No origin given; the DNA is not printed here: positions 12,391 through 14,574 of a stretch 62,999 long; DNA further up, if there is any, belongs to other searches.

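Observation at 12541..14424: WbdD-like methyltransferase-kinase fusion: possible methyl-phosphate chain-terminating cap outside an ABC-transporter pathway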

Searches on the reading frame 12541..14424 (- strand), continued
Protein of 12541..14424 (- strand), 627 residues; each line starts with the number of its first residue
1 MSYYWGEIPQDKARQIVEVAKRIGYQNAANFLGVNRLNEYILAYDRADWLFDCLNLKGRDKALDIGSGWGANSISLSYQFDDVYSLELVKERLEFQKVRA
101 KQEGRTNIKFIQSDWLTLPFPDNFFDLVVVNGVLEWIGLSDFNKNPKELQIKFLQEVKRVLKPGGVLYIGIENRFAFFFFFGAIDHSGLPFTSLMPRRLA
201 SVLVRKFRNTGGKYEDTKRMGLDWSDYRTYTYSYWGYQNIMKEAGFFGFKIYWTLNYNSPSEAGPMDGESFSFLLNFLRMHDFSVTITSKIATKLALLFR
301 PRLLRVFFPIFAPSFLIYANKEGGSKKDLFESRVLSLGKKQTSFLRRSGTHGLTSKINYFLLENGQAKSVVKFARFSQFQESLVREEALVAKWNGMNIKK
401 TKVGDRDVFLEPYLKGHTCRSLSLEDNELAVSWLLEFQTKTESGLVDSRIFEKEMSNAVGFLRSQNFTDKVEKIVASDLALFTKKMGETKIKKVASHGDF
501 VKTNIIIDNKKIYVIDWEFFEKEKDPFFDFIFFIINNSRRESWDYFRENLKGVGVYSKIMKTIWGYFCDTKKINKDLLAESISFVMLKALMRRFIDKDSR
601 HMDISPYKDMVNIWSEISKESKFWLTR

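Call 22: predict_structure(alignment_id=A1)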
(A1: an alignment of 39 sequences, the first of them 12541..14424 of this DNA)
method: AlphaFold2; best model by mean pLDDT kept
length: 627 residues; sequences in the alignment: 39
mean_pLDDT: 92.0   pTM: 0.91
mean pLDDT of the five models: 92.0, 91.9, 89.0, 88.5, 88.0
residues with pLDDT >= 90: 478; 70-90: 136; 50-70: 11; < 50: 2
segments of 3 or more residues with pLDDT < 50: none
pLDDT, mean of each block of 10 residues (from residue 1): 72 92 87 68 92 92 94 96 95 96 96 91 98 92 94 97 96 91 88 91 92 86 90 95 93 93 94 89 68 75 88 95 85 92 94 94 95 96 97 96 96 94 97 98 94 95 92 97 94 97 94 95 96 94 92 97 98 96 96 84 87 97 96
secondary structure, 60 per line:
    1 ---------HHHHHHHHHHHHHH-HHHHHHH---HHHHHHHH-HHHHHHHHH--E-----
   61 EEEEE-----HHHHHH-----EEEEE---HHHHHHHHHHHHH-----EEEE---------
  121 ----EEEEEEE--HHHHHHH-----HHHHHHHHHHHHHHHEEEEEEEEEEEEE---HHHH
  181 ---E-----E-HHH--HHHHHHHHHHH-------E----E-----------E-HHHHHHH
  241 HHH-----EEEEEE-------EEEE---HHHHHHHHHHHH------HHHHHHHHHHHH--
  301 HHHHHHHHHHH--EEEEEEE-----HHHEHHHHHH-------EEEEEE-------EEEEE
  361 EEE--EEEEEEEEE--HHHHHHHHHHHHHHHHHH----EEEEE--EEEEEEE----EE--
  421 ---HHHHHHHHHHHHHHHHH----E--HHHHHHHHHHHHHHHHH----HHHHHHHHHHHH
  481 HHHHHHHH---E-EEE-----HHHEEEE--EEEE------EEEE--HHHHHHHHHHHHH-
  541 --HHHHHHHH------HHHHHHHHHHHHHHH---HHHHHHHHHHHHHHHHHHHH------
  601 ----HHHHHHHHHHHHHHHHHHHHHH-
elements in order: H10-23 H25-31 H35-42 H44-52 E61-65 H71-76 E82-86 H90-102 E108-111 E125-131 H134-140 H146-160 E161-173 H177-180 H197-207 H234-243 E249-254 E262-265 H269-280 H287-298 H301-311 E314-320 H330-335 E343-348 E356-363 E366-374 H377-394 E399-403 E406-412 H424-440 H448-464 H469-488 E494-496 E505-508 E511-514 E521-524 H527-539 H543-550 H557-571 H575-594 H605-626
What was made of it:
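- On APH / choline kinase family (PF01636 clan, protein-kinase-like): K372 lies at the end of strand 366-374, and E386/E387 lie in helix 377-394 (call 22).
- The full-length model has pLDDT 92 and pTM 0.91, so the two domains pack as one rigid body (call 22).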

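Call 24: fold_search(model_id=the predicted structure, library=pdb)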
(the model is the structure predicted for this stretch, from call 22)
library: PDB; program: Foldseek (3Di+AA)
matches with E <= 10: 1898; with E <= 0.001: 1145
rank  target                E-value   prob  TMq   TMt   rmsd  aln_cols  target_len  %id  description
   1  3mgg_B                6.4e-10  1.00  0.23  0.52  10.2       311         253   17  Crystal Structure of Methyl Transferase from Methanosarcina mazei (released 2010-04-21)
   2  1xxl_A                1.5e-09  1.00  0.25  0.62   9.3       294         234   16  The crystal structure of YcgJ protein from Bacillus subitilis at 2.1 A resolution (released 2004-11-23)
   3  3mgg_A                1.8e-09  1.00  0.22  0.52  11.3       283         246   16  Crystal Structure of Methyl Transferase from Methanosarcina mazei (released 2010-04-21)
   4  5dpl_B                2.4e-09  1.00  0.26  0.30  19.5       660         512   12  The structure of PKMT2 from Rickettsia typhi in complex with AdoHcy (released 2016-08-10)
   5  5dnk_A                2.9e-09  1.00  0.26  0.31  12.5       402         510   11  The structure of PKMT1 from Rickettsia prowazekii in complex with AdoHcy (released 2016-08-10)
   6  8zc7_B                3.6e-09  1.00  0.24  0.52   8.6       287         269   18  Crystallographic analysis of MitM, which catalyzes the post-mitosane modification in mitomycin biosynthesis (released 2024-11-27)
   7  5gm1_E                5.0e-09  1.00  0.24  0.50  17.4       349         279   15  Crystal structure of methyltransferase TleD complexed with SAH (released 2016-09-28)
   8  3uj7_A                5.7e-09  1.00  0.26  0.58   8.7       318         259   17  Phosphoethanolamine methyltransferase from Plasmodium falciparum in complex with SAM and PO4 (released 2011-11-30)
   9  3uj6                  5.7e-09  1.00  0.26  0.59   9.6       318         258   16  SeMet Phosphoethanolamine methyltransferase from Plasmodium falciparum in complex with SAM and PO4 (released 2011-11-30)
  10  4iv0_A                5.7e-09  1.00  0.26  0.58   9.4       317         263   13  Crystal structure of N-methyl transferase from Plasmodium vivax complexed with S-adenosyl methionine and phosphate (released 2014-02-19)
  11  5gm1_C                5.7e-09  1.00  0.25  0.51  17.1       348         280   15  Crystal structure of methyltransferase TleD complexed with SAH (released 2016-09-28)
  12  3bus_B                6.6e-09  1.00  0.24  0.56  10.7       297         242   19  Crystal Structure of RebM (released 2008-03-25)
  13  4ine_A                7.3e-09  1.00  0.26  0.36   9.6       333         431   14  Crystal structure of N-methyl transferase (PMT-2) from Caenorhabditis elegant complexed with S-adenosyl homocysteine a (released 2014-01-15)
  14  8zc7_A                8.0e-09  1.00  0.24  0.52  11.7       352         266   15  Crystallographic analysis of MitM, which catalyzes the post-mitosane modification in mitomycin biosynthesis (released 2024-11-27)
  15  4mwz_B                9.3e-09  1.00  0.26  0.56   9.7       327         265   15  Crystal structure of N-methyl transferase from Plasmodium vivax complexed with S-adenosyl methionine, phosphate and am (released 2014-10-01)
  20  4iv8_A                1.1e-08  1.00  0.26  0.62   8.9       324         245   16  Crystal structure of N-methyl transferase from Plasmodium knowlesi complexed with S-adenosyl methionine (released 2014-02-19)
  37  5wp5_B                2.4e-08  1.00  0.25  0.33   8.2       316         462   16  Arabidopsis thaliana phosphoethanolamine N-methyltransferase 2 (AtPMT2) in complex with SAH (released 2017-11-15)
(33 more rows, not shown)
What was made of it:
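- On Class I SAM-dependent methyltransferases (Methyltransf_11): Foldseek hits 3mgg and 1xxl at E about 1e-9 (call 24).
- Phosphoethanolamine methyltransferases are among the Foldseek hits of the methyltransferase (call 24).
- Tried and rejected: Foldseek with the full-length model was swamped by methyltransferase-domain hits (call 24).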

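Call 31: find_encoding_contigs(protein=P0103, flank=8000, max_places=3)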
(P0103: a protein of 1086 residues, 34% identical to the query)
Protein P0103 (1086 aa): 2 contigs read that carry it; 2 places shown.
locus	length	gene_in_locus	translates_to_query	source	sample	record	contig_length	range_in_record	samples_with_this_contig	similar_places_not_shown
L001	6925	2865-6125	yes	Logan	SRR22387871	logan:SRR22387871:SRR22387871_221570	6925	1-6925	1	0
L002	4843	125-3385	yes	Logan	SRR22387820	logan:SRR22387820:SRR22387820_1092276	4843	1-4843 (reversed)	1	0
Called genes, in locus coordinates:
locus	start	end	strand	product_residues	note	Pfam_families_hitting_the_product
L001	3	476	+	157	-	?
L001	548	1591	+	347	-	PF01370:Epimerase, PF02719:Polysacc_synt_2, PF04321:RmlD_sub_bind, PF01073:3Beta_HSD, PF13460:NAD_binding_10, PF16363:GDP_Man_Dehyd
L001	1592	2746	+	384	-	PF01370:Epimerase, PF16363:GDP_Man_Dehyd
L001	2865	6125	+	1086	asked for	PF01943:Polysacc_synt, PF13440:Polysacc_synt_3, PF05175:MTS, PF13489:Methyltransf_23, PF08241:Methyltransf_11, PF08242:Methyltransf_12, PF13649:Methyltransf_25, PF13847:Methyltransf_31, +1 more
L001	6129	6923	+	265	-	?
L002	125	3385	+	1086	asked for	PF01943:Polysacc_synt, PF13440:Polysacc_synt_3, PF05175:MTS, PF13489:Methyltransf_23, PF08241:Methyltransf_11, PF08242:Methyltransf_12, PF13649:Methyltransf_25, PF13847:Methyltransf_31, +1 more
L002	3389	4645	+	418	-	PF04932:Wzy_C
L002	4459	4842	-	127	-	?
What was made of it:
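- P0103, seen on two contigs (L001, L002), is a natural Wzx-methyltransferase-kinase fusion next to Wzy_C (call 31).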

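Call 32: find_encoding_contigs(protein=P0011, flank=10000, max_places=1)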
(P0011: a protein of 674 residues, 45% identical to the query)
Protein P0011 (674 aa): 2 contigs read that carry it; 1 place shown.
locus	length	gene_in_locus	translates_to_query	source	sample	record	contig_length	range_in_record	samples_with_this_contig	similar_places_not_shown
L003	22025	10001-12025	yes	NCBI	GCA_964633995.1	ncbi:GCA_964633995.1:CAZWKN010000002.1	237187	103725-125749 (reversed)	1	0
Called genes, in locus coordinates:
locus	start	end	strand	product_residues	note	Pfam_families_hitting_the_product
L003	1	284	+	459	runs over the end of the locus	PF13231:PMT_2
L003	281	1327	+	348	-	PF00535:Glycos_transf_2, PF13641:Glyco_tranf_2_3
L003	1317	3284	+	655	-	-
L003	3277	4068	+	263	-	PF03848:TehB, PF02353:CMAS, PF05219:DREV (weak), PF13489:Methyltransf_23, PF13847:Methyltransf_31, PF08241:Methyltransf_11, PF08242:Methyltransf_12, PF13649:Methyltransf_25, +2 more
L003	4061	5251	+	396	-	PF13524:Glyco_trans_1_2 (faint), PF00534:Glycos_transf_1, PF13692:Glyco_trans_1_4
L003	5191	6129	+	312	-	PF00535:Glycos_transf_2, PF10111:Glyco_tranf_2_2 (weak), PF13641:Glyco_tranf_2_3, PF13632:Glyco_trans_2_3 (weak)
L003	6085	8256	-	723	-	-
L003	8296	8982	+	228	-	PF13649:Methyltransf_25, PF13847:Methyltransf_31, PF08241:Methyltransf_11, PF08242:Methyltransf_12 (weak)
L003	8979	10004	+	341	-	PF00535:Glycos_transf_2, PF10111:Glyco_tranf_2_2 (faint), PF13506:Glyco_transf_21 (faint), PF13641:Glyco_tranf_2_3, PF13632:Glyco_trans_2_3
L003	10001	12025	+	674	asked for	PF01209:Ubie_methyltran, PF13489:Methyltransf_23 (weak), PF13847:Methyltransf_31, PF08241:Methyltransf_11, PF08242:Methyltransf_12, PF13649:Methyltransf_25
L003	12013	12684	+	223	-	PF13489:Methyltransf_23 (weak), PF07021:MetW (weak), PF13847:Methyltransf_31, PF08241:Methyltransf_11, PF08242:Methyltransf_12 (weak), PF13649:Methyltransf_25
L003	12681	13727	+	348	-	PF00535:Glycos_transf_2, PF10111:Glyco_tranf_2_2, PF13506:Glyco_transf_21, PF13641:Glyco_tranf_2_3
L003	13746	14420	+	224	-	PF13489:Methyltransf_23, PF13847:Methyltransf_31 (weak), PF08241:Methyltransf_11, PF13649:Methyltransf_25, PF03269:DUF268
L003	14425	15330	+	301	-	PF13489:Methyltransf_23, PF07021:MetW (weak), PF08003:Methyltransf_9, PF13847:Methyltransf_31, PF08241:Methyltransf_11, PF08242:Methyltransf_12, PF13649:Methyltransf_25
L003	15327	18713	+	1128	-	PF11847:GT-C_AftD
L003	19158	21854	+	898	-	-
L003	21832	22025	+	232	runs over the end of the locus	PF01209:Ubie_methyltran (weak), PF13489:Methyltransf_23, PF05175:MTS (weak), PF05219:DREV (weak), PF08241:Methyltransf_11, PF08242:Methyltransf_12, PF13649:Methyltransf_25, PF13847:Methyltransf_31, +1 more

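Call 33: find_encoding_contigs(protein=P0070, flank=10000, max_places=1)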
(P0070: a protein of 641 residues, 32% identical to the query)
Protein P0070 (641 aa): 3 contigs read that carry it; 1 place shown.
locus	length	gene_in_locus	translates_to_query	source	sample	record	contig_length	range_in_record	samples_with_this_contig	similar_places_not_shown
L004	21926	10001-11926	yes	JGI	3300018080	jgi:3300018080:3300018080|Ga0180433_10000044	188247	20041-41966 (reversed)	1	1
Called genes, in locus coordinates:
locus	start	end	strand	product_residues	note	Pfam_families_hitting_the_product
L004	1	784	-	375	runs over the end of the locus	PF00155:Aminotran_1_2 (weak), PF01041:DegT_DnrJ_EryC1, PF01053:Cys_Met_Meta_PP (weak)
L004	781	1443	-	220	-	PF02585:PIG-L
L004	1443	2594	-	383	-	PF02350:Epimerase_2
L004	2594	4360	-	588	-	PF00551:Formyl_trans_N, PF02911:Formyl_trans_C, PF01135:PCMT, PF01209:Ubie_methyltran, PF13489:Methyltransf_23, PF13649:Methyltransf_25, PF13847:Methyltransf_31, PF08241:Methyltransf_11, +3 more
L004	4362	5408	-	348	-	PF03102:NeuB, PF08666:SAF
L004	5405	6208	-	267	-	PF02348:CTP_transf_3, PF12804:NTP_transf_3 (weak)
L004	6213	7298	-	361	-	PF03102:NeuB, PF08666:SAF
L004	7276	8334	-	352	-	PF04055:Radical_SAM, PF13186:SPASM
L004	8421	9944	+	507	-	PF02350:Epimerase_2 (weak), PF04464:Glyphos_transf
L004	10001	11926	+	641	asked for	PF05175:MTS, PF01209:Ubie_methyltran (weak), PF13847:Methyltransf_31, PF08241:Methyltransf_11, PF08242:Methyltransf_12, PF13649:Methyltransf_25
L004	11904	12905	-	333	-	PF20706:GT4-conflict, PF00534:Glycos_transf_1, PF13692:Glyco_trans_1_4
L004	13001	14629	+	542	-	PF01943:Polysacc_synt, PF13440:Polysacc_synt_3, PF03023:MurJ, PF01554:MatE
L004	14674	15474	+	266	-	PF01507:PAPS_reduct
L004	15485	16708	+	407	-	PF00009:GTP_EFTU, PF01926:MMR_HSR1 (faint), PF03144:GTP_EFTU_D2, PF22594:GTP-eEF1A_C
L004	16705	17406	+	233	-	PF01663:Phosphodiest (faint)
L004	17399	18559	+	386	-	PF00091:Tubulin, PF12327:FtsZ_C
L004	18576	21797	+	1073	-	PF02516:STT3, PF22627:AglB_core-like (faint)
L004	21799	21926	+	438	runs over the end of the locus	PF18195:GatD_N, PF00710:Asparaginase, PF17763:Asparaginase_C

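Call 34: find_encoding_contigs(protein=P0119, flank=10000, max_places=1)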
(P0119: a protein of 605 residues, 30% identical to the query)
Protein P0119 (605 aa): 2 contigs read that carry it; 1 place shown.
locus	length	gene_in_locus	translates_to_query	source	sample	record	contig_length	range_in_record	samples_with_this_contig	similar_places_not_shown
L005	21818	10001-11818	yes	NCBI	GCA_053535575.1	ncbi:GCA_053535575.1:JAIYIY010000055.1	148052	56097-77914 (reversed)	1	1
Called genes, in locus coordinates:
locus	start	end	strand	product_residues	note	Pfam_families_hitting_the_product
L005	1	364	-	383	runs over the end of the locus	PF02350:Epimerase_2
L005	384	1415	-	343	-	PF00551:Formyl_trans_N, PF02911:Formyl_trans_C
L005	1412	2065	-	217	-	PF17836:PglD_N, PF25087:GMPPB_C (faint), PF25084:LbH_EIF2B, PF00132:Hexapep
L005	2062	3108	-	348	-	PF03102:NeuB, PF08666:SAF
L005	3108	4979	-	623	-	PF03102:NeuB, PF02348:CTP_transf_3, PF12804:NTP_transf_3 (weak)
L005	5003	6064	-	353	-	PF04055:Radical_SAM, PF13186:SPASM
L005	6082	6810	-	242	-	PF13489:Methyltransf_23, PF13847:Methyltransf_31, PF08241:Methyltransf_11, PF08242:Methyltransf_12, PF13649:Methyltransf_25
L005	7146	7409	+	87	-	-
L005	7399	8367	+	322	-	PF01609:DDE_Tnp_1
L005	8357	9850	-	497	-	PF02350:Epimerase_2 (faint)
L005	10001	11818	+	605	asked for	PF05175:MTS, PF13489:Methyltransf_23 (weak), PF08241:Methyltransf_11, PF08242:Methyltransf_12 (weak), PF13649:Methyltransf_25, PF13847:Methyltransf_31, PF01636:APH (weak)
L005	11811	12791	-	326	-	PF00535:Glycos_transf_2, PF13641:Glyco_tranf_2_3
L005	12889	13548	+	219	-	PF13489:Methyltransf_23, PF13847:Methyltransf_31, PF08241:Methyltransf_11, PF08242:Methyltransf_12, PF13649:Methyltransf_25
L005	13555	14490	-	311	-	PF01522:Polysacc_deac_1, PF10096:DUF2334 (weak)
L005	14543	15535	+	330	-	PF00106:adh_short (weak), PF01073:3Beta_HSD, PF01370:Epimerase, PF02719:Polysacc_synt_2, PF04321:RmlD_sub_bind (weak), PF07993:NAD_binding_4, PF16363:GDP_Man_Dehyd, PF13460:NAD_binding_10, +1 more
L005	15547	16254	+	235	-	PF00483:NTP_transferase, PF12804:NTP_transf_3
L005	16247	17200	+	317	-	PF01370:Epimerase, PF16363:GDP_Man_Dehyd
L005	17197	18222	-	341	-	PF00534:Glycos_transf_1, PF13692:Glyco_trans_1_4, PF20706:GT4-conflict (weak)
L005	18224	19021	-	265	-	PF05050:Methyltransf_21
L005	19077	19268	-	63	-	-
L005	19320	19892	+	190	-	PF01370:Epimerase, PF16363:GDP_Man_Dehyd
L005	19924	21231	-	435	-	PF02661:Fic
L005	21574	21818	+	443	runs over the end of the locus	PF04326:SLFN_AlbA_2, PF13749:HATPase_c_4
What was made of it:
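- (4) In one archaeal locus (L004) the gene lies among nonulosonic-acid genes with Wzx and AglB/STT3 in the flanks; a second locus (L005) shows the nonulosonic-acid genes only (calls 33, 34).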

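Call 36: find_encoding_contigs(protein=P0109, flank=10000, max_places=1)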
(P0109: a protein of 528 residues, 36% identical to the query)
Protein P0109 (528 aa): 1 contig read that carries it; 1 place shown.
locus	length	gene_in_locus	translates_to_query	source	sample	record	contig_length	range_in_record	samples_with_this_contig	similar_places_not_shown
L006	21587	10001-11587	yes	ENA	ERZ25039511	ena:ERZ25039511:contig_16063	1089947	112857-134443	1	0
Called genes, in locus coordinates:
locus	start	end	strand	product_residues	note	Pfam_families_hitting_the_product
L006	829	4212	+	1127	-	-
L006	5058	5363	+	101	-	-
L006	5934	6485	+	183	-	PF06662:C5-epim_C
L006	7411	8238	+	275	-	PF06662:C5-epim_C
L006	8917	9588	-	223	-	PF00685:Sulfotransfer_1, PF13469:Sulfotransfer_3 (weak)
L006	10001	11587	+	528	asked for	PF13489:Methyltransf_23, PF01209:Ubie_methyltran (weak), PF08241:Methyltransf_11, PF08242:Methyltransf_12, PF13649:Methyltransf_25, PF13847:Methyltransf_31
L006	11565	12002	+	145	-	PF01636:APH (weak)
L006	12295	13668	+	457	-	PF06662:C5-epim_C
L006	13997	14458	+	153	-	PF01583:APS_kinase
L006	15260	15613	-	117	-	PF00413:Peptidase_M10 (weak)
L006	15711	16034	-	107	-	-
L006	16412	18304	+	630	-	-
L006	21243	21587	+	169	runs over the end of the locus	-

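Call 37: find_encoding_contigs(protein=P0076, flank=10000, max_places=1)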
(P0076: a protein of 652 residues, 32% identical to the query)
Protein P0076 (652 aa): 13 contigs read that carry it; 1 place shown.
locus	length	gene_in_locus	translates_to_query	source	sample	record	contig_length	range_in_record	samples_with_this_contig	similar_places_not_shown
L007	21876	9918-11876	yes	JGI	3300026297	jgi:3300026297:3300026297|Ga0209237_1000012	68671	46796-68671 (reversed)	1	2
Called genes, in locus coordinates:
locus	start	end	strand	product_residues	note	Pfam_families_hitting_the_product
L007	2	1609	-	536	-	?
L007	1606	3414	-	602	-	PF02585:PIG-L, PF04613:LpxD, PF25084:LbH_EIF2B (weak), PF00132:Hexapep, PF25087:GMPPB_C, PF00132:Hexapep, PF14602:Hexapep_2 (weak), PF00132:Hexapep, +2 more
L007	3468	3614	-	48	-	-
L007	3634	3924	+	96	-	-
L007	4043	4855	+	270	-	-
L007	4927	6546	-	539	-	-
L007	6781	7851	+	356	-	PF02350:Epimerase_2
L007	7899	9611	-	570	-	PF04185:Phosphoesterase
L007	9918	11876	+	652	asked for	PF13489:Methyltransf_23 (weak), PF01209:Ubie_methyltran (weak), PF05175:MTS (weak), PF13847:Methyltransf_31, PF08241:Methyltransf_11, PF08242:Methyltransf_12, PF13649:Methyltransf_25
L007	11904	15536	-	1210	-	-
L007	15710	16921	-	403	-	PF13439:Glyco_transf_4, PF13579:Glyco_trans_4_4, PF11997:DUF3492 (weak), PF00534:Glycos_transf_1, PF13692:Glyco_trans_1_4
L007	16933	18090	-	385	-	PF00534:Glycos_transf_1, PF13692:Glyco_trans_1_4, PF13524:Glyco_trans_1_2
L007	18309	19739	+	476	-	-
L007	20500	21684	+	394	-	PF13439:Glyco_transf_4 (weak), PF00534:Glycos_transf_1, PF13692:Glyco_trans_1_4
